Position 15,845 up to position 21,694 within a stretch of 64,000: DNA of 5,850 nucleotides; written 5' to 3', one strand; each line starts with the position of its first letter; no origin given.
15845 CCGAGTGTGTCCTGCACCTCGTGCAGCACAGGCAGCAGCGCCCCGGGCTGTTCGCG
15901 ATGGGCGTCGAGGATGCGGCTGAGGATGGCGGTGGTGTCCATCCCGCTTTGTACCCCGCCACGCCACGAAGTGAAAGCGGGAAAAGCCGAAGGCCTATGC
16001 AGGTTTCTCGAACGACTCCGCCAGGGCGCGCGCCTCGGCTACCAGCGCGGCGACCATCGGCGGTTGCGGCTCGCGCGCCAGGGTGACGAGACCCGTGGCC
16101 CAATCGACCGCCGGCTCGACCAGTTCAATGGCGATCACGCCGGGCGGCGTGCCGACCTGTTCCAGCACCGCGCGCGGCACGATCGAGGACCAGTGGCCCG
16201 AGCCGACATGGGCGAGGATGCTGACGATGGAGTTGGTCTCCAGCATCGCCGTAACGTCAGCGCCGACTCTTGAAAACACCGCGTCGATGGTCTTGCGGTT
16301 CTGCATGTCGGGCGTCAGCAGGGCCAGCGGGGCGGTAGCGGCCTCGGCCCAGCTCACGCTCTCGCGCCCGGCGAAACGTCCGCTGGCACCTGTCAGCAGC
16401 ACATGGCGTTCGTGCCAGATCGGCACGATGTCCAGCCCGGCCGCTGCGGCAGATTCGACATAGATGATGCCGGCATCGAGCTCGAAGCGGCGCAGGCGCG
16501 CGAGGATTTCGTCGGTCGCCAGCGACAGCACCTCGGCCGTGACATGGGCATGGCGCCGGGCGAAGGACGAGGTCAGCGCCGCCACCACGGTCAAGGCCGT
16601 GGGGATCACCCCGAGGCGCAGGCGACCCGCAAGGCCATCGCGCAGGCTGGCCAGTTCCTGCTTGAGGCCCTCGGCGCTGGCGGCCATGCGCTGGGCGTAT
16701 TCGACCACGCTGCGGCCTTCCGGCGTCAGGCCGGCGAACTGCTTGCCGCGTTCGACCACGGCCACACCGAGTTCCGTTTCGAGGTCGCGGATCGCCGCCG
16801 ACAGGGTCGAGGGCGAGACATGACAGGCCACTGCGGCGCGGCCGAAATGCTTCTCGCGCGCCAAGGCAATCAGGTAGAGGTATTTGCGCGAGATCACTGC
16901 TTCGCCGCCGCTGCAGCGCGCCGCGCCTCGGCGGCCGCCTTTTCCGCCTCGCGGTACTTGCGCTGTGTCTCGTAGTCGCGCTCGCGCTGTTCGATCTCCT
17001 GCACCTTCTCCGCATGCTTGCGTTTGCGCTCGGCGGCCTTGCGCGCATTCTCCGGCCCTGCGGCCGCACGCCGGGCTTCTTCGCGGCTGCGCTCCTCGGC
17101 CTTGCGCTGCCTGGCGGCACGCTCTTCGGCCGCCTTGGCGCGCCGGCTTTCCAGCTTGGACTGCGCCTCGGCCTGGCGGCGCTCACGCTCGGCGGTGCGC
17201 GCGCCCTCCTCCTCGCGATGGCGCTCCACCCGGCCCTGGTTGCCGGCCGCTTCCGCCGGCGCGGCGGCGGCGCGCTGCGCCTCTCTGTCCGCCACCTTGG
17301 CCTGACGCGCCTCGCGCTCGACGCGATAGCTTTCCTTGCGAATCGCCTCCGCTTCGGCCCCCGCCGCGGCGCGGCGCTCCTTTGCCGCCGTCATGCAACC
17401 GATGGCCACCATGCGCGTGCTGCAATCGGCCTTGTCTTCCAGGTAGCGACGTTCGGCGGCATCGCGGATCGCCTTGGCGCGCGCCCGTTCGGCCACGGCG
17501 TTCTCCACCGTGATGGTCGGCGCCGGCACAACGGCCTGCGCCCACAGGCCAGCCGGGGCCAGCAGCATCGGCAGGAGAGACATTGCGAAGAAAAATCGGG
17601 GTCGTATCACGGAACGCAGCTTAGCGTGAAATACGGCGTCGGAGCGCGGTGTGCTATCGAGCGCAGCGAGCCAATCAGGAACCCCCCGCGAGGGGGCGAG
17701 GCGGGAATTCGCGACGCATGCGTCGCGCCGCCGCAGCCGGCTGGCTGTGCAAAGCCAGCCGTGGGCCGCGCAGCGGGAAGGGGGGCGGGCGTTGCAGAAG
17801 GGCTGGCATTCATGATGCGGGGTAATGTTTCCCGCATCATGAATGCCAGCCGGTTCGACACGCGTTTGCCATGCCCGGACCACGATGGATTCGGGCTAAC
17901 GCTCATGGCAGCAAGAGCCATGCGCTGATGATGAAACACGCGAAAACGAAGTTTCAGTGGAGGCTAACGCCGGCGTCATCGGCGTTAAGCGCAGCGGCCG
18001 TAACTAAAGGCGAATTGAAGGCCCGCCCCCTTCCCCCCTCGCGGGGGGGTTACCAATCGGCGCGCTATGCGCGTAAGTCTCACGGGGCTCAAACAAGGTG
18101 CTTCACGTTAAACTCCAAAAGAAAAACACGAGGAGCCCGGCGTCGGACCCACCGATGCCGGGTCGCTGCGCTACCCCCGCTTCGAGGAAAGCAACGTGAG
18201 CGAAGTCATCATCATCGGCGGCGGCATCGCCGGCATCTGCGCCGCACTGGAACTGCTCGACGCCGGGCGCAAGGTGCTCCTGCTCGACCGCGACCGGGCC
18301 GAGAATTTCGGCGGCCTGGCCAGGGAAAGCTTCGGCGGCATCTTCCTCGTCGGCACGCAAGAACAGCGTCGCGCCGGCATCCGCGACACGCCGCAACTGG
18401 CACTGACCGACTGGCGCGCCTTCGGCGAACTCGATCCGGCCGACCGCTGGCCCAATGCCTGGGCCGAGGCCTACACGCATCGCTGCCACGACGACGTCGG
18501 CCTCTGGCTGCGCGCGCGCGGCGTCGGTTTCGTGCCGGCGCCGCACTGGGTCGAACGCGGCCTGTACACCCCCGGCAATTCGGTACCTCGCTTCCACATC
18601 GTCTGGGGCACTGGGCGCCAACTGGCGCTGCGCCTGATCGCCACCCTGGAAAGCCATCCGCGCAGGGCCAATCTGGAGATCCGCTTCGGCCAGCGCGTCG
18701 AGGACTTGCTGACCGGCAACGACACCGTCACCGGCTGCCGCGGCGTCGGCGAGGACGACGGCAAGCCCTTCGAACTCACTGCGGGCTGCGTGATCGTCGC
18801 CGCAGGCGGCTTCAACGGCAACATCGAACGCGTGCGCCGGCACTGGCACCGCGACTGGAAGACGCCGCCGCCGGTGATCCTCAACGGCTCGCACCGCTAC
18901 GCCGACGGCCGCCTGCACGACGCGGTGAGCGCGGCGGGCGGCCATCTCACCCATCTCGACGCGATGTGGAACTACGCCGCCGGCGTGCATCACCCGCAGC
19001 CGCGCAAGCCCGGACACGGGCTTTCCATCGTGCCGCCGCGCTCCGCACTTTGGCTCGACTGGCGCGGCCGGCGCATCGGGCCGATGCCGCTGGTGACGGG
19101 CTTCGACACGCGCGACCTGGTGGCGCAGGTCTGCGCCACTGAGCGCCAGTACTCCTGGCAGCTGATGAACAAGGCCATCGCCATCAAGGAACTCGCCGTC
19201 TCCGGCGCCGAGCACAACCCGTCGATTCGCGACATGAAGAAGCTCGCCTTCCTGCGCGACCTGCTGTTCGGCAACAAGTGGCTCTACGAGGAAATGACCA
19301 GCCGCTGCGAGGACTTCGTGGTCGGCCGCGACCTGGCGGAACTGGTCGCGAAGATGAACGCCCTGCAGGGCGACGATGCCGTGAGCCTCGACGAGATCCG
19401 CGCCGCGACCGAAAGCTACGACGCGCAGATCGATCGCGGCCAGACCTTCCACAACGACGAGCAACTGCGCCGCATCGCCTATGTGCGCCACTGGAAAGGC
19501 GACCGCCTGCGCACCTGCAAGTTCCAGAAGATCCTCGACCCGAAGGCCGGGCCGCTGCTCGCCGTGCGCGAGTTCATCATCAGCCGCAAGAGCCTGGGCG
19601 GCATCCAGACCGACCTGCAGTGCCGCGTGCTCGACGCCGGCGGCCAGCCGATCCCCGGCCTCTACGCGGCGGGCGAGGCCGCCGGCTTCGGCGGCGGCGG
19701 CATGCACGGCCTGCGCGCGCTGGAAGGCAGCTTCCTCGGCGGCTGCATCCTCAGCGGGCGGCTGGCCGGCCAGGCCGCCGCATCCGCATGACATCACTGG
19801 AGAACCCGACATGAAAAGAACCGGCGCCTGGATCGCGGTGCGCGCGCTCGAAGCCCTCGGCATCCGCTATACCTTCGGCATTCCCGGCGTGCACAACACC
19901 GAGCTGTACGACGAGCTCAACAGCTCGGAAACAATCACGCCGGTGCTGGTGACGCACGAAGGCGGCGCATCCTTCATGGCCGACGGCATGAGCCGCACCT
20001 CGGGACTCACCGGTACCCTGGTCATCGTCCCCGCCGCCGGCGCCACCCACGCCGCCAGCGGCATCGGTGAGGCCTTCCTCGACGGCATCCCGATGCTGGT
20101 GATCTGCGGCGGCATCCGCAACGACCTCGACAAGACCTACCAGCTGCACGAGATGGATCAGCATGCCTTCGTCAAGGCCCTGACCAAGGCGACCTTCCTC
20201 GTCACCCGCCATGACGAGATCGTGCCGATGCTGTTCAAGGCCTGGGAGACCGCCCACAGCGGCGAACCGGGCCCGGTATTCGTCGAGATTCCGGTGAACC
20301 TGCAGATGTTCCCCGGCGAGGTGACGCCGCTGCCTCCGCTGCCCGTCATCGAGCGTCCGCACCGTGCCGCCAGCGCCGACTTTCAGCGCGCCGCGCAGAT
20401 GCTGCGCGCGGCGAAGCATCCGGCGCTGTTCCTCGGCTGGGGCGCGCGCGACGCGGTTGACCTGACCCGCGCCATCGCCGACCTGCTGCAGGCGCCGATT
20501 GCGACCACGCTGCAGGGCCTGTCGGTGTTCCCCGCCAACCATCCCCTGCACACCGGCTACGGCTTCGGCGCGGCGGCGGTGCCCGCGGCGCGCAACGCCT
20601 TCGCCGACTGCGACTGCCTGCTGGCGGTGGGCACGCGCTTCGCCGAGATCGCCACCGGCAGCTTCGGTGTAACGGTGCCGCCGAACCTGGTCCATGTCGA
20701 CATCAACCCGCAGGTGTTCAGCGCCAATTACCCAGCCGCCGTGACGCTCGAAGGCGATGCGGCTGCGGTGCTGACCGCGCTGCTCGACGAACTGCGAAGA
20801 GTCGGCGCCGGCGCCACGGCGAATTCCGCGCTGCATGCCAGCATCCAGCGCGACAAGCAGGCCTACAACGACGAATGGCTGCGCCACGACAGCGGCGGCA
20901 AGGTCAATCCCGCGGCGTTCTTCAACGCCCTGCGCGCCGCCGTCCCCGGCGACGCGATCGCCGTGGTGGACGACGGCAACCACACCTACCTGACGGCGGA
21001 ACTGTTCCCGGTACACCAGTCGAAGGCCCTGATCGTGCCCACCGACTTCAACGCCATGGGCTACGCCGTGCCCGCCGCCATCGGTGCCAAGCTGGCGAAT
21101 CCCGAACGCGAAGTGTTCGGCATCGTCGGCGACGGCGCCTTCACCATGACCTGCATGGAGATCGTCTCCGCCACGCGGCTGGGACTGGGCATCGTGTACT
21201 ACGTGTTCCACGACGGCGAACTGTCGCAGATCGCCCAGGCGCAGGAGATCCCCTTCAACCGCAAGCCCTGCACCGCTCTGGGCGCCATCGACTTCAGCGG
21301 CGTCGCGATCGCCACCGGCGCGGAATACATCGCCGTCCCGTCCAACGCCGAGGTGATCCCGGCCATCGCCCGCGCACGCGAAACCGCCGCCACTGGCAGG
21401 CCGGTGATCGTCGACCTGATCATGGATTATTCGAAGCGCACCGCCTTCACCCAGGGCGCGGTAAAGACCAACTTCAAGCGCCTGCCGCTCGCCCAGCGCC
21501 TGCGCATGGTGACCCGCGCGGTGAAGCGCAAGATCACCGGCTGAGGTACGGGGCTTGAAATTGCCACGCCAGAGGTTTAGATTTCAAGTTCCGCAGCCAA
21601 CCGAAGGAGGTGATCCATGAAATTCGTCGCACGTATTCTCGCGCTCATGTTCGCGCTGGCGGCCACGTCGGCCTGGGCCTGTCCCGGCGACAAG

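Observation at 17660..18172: ~510-nt intergenic element folding into nested long-range helices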

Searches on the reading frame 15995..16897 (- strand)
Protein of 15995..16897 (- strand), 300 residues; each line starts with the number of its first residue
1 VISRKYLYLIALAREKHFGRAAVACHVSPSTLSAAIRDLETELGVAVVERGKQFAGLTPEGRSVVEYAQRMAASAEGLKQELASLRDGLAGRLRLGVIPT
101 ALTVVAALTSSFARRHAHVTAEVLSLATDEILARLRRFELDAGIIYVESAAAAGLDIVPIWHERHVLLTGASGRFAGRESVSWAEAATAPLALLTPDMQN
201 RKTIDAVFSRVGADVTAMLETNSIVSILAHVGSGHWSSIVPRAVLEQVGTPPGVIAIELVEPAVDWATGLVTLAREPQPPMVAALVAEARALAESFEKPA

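Call 9: search_protein_families(library=pfam, proteins=[window:15995-16897:-])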
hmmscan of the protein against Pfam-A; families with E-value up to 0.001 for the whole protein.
window:15995-16897:- (300 aa): 2 families
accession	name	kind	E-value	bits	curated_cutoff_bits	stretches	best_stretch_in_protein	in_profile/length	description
PF03466.25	LysR_substrate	-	4e-33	115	28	1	87-291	2-206/209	LysR substrate binding domain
PF00126.33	HTH_1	-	3e-15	56.3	26.6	1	7-62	5-60/60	Bacterial regulatory helix-turn-helix protein, lysR family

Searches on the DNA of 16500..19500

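Call 3: search_rna_families(source=window, start=16500, end=19500, threshold=evalue, max_evalue=1)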
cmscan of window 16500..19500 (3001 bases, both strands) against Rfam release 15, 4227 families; matches with E-value up to 1: 5.
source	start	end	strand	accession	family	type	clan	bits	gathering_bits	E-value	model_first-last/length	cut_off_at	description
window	17797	17860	+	RF04226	mir-9186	Gene; miRNA;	-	21.3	73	0.79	1-80/80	no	mir-9186 microRNA precursor family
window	18426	18497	+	RF01668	P10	Gene; sRNA;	-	21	37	0.058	1-72/72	no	Pseudomonas sRNA P10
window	17801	17850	-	RF03657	MIR6145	Gene; miRNA;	-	20.7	53.4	0.87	1-78/78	no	MIR6145 microRNA precursor family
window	17046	17087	+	RF01333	CRISPR-DR20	Gene; CRISPR;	-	20.2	42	0.75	1-36/36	no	CRISPR RNA direct repeat element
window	17797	17856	+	RF03866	mir-1889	Gene; miRNA;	-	19.7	80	0.75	1-128/128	no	mir-1889 microRNA precursor family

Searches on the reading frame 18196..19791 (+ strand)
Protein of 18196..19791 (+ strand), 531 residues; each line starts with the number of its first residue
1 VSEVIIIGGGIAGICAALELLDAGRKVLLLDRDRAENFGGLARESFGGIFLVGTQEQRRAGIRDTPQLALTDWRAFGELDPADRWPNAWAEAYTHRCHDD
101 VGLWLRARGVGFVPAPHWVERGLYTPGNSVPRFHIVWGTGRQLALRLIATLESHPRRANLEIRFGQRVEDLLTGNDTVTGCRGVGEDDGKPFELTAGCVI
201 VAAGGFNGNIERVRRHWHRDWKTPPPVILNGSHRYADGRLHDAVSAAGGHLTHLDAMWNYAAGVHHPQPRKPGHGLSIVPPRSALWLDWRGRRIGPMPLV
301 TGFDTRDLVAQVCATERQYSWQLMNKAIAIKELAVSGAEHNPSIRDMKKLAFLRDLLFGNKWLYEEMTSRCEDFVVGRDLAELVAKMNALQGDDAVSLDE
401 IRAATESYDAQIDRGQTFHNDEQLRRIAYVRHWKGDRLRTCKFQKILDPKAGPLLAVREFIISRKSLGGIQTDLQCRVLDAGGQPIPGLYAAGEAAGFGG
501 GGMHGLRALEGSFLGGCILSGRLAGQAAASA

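Call 9: search_protein_families(library=pfam, proteins=[window:18196-19791:+])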
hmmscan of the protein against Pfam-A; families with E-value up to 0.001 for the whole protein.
window:18196-19791:+ (531 aa): 8 families
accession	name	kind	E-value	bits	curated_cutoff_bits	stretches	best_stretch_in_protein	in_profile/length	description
PF00890.30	FAD_binding_2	-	3.1e-52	178.6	20.4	1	4-514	2-414/414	FAD binding domain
PF01266.30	DAO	-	1.5e-10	41.6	27.9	1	4-210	2-209/353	FAD dependent oxidoreductase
PF07992.20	Pyr_redox_2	-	1e-06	28.8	26.1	1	3-34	2-33/291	Pyridine nucleotide-disulphide oxidoreductase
PF12831.13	FAD_oxidored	-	1.4e-06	28.3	27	1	3-49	1-45/416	FAD dependent oxidoreductase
PF01134.28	GIDA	-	2.8e-06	27.1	22.1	1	3-49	1-47/391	Glucose inhibited division protein A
PF01494.25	FAD_binding_3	-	3.1e-06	27.1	22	1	2-35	2-35/349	FAD binding domain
PF03486.20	HI0933_like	-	3.5e-06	27.1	50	1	3-34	2-33/244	HI0933-like protein Rossmann domain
PF13450.12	NAD_binding_8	-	3.5e-05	24.5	21.9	1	6-43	1-36/68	NAD(P)-binding Rossmann-like domain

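Call 12: find_related_loci(query=window:18196-19791:+, collection=genome_contigs, flank=4000)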
Query window:18196-19791:+ (531 aa) in genome_contigs; peptide patterns used: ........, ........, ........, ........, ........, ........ (x = any residue, [..] = any of these).
246 stretches matched a pattern; 209 encode a relative of the query (tblastn E <= 1e-3); the best 80 are kept; 80 distinct loci.
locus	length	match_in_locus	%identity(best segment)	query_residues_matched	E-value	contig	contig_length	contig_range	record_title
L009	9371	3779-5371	97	1-531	0e+0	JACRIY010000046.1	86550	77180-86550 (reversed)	MAG: Rhodocyclales bacterium isolate NC_groundwater_1815_Pr3_B-0.1um_65_54 SR-2_scaffold_141_1422036, whole genome shotg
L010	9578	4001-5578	95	1-526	0e+0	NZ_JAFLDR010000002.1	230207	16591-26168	MAG: Sulfuritalea sp. isolate UWPOB_SULF1 gnl_X_HMEKCNED_2, whole genome shotgun sequence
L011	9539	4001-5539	90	18-530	0e+0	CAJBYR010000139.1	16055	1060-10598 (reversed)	MAG: uncultured beta proteobacterium isolate Loc080925-6m_bin-0485 genome assembly, contig: bin-0485:139/347, whole geno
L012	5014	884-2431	88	15-530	0e+0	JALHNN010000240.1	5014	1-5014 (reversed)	MAG: Sulfuritalea sp. isolate Bin_62_2_sub c_000000052648, whole genome shotgun sequence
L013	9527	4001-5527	89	15-523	0e+0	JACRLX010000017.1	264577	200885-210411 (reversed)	MAG: Rhodocyclales bacterium isolate NC_groundwater_1892_Pr3_B-0.1um_64_18 SR2-18-B1_coassembly_142817, whole genome sho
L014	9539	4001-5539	89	18-530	0e+0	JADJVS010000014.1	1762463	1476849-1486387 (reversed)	MAG: Sulfuritalea sp. isolate Hjor_18-Q3-R7-51_MAXAC.006 tig00119763-10-17618800, whole genome shotgun sequence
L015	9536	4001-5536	88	15-526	0e+0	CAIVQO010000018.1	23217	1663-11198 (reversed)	MAG: uncultured beta proteobacterium isolate LaPlata-7m-b_bin-306 genome assembly, contig: bin-306:018/103, whole genome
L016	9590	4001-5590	88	1-530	0e+0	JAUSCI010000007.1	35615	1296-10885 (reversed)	MAG: Sulfuritalea sp. isolate E14_concoct.bin.1 E14_k141_1172371, whole genome shotgun sequence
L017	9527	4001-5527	87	18-526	0e+0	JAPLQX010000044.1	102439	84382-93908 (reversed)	MAG: Rhodocyclales bacterium isolate LacPavin_0818_WC45_MAG_63_30 LacPavin_0818_WC45_scaffold_56138, whole genome shotgu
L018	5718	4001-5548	86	15-530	0e+0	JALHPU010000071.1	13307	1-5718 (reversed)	MAG: Sulfuritalea sp. isolate bin.273 c_000000017692, whole genome shotgun sequence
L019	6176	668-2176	89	18-520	0e+0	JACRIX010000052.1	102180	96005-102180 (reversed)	MAG: Rhodocyclales bacterium isolate NC_groundwater_1814_Pr3_B-0.1um_64_115 SR-2_scaffold_141_1619771, whole genome shot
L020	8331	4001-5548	84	15-530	0e+0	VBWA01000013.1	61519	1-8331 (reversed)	MAG: Rhodocyclaceae bacterium isolate X1_MaxBin.001 scaffold_139, whole genome shotgun sequence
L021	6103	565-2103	86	18-530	0e+0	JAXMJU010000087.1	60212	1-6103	MAG: Sulfuritalea sp. isolate G9_concoct.bin.37 k141_305605, whole genome shotgun sequence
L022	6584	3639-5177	85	18-530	0e+0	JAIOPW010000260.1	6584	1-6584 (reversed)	MAG: Rhodocyclales bacterium isolate LakeFargette_0920_ALND_MAG_64_19 LacPavin_0920_ALND_scaffold_307159, whole genome s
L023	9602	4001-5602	85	1-531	0e+0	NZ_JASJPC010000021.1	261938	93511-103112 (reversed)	MAG: Sulfuritalea sp. isolate MAG_121 NODE_20_length_261938_cov_241.704754, whole genome shotgun sequence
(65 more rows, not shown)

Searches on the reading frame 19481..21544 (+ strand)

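Call 9: search_protein_families(library=pfam, proteins=[window:19481-21544:+])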
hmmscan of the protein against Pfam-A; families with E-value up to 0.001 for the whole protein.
window:19481-21544:+ (687 aa): 3 families
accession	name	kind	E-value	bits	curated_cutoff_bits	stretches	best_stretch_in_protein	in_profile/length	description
PF00205.28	TPP_enzyme_M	-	2e-33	115.4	30.4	1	302-434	2-137/137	Thiamine pyrophosphate enzyme, central domain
PF02776.23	TPP_enzyme_N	-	5e-28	97.7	26.8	1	114-229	2-118/119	Thiamine pyrophosphate enzyme, N-terminal TPP binding domain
PF02775.26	TPP_enzyme_C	-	5.5e-28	98.1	21.9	1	499-645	3-150/151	Thiamine pyrophosphate enzyme, C-terminal TPP binding domain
